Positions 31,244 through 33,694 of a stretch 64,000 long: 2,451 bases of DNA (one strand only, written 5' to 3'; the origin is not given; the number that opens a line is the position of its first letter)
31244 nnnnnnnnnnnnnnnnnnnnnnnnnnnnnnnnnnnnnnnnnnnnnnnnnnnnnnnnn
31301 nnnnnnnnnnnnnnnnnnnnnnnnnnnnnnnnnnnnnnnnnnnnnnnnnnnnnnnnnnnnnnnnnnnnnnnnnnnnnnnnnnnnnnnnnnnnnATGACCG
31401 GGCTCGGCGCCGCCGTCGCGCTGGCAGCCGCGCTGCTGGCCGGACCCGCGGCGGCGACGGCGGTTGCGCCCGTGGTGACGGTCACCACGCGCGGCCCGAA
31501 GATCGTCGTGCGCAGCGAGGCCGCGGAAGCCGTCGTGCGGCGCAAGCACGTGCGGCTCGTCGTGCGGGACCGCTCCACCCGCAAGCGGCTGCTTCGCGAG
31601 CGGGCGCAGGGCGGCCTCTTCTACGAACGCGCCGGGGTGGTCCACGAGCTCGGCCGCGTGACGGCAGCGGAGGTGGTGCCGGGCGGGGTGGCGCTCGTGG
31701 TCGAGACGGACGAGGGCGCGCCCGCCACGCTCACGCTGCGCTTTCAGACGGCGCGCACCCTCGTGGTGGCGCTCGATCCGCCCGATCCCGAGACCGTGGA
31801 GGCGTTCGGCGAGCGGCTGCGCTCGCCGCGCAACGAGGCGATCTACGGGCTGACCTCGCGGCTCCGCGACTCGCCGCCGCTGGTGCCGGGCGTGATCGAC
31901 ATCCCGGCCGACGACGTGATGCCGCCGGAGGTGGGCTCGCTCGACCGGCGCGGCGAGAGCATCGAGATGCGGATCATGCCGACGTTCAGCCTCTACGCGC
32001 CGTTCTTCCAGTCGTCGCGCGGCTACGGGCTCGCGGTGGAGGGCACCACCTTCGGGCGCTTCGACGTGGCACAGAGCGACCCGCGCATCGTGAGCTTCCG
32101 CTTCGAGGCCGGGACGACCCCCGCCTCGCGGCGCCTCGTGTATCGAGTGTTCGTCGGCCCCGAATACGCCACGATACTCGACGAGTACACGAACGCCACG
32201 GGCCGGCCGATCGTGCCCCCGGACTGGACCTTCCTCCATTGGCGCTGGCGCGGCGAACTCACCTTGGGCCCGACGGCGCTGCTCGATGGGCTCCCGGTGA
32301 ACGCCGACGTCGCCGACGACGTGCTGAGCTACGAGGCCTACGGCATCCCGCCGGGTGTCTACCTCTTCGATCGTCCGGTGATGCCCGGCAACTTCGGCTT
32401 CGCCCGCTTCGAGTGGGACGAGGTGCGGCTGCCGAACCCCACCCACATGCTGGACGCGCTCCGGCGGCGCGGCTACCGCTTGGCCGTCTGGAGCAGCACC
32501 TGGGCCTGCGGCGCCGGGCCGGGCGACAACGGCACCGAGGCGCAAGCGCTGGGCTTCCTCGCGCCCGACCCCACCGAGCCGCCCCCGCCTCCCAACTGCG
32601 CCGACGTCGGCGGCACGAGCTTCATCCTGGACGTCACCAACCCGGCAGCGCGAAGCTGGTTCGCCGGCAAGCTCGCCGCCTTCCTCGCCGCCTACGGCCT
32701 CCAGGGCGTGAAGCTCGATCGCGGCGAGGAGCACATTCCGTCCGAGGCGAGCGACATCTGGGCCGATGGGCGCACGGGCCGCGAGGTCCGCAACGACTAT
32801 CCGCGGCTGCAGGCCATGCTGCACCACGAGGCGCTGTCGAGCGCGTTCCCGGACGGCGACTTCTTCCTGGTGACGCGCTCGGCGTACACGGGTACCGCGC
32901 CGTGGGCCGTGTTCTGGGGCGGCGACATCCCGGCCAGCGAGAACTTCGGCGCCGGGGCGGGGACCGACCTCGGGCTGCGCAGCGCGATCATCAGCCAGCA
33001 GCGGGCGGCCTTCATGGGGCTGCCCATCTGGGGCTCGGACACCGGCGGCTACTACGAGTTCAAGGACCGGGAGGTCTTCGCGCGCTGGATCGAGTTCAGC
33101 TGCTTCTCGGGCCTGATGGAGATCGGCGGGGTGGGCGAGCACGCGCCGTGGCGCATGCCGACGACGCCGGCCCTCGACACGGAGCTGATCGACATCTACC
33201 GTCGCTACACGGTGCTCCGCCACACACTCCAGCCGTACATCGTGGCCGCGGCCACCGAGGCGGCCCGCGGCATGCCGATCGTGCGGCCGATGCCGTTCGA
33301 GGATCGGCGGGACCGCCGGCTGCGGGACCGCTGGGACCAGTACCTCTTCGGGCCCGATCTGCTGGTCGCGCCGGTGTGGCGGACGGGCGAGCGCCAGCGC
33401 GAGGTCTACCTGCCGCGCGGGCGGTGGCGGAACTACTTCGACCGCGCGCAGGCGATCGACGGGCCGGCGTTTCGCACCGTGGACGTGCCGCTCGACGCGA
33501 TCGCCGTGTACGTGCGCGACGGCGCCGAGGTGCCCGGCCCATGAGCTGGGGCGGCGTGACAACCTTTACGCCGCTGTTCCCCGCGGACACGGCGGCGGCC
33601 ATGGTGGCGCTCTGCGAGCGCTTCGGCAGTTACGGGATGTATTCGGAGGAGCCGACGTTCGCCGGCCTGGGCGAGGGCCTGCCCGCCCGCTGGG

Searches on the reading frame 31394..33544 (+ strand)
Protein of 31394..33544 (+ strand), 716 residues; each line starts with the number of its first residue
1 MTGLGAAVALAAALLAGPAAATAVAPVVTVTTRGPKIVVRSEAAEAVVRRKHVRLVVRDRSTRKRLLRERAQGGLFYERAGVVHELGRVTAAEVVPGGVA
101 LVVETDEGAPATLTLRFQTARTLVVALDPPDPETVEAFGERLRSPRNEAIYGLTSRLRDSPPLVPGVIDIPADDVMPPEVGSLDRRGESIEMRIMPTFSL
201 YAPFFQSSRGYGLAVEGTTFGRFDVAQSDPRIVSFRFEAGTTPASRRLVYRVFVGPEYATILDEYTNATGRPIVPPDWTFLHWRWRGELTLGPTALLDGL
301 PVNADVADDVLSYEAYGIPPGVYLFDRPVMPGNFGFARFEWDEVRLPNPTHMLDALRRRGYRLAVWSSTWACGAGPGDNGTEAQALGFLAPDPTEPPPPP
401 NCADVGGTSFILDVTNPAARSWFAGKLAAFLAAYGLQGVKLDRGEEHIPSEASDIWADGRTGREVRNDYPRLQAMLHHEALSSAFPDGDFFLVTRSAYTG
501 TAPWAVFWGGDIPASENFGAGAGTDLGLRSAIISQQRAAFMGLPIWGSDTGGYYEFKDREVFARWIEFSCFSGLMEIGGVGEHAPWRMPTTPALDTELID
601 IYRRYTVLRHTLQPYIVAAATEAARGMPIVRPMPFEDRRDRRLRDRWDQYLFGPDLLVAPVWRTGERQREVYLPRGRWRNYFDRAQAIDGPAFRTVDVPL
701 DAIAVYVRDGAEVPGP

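Call 12: search_protein_families(library=pfam, proteins=[window:31394-33544:+], max_evalue=0.01)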
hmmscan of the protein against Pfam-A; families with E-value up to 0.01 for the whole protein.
window:31394-33544:+ (716 aa): 2 families
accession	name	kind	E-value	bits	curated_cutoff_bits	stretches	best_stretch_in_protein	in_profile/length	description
PF01055.32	Glyco_hydro_31_2nd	-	4.8e-40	138.3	23.5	1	304-617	22-326/328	Glycosyl hydrolases family 31 TIM-barrel domain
PF21365.3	Glyco_hydro_31_3rd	-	1.3e-19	70.9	24.4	1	626-711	1-85/87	Glycosyl hydrolase family 31 C-terminal domain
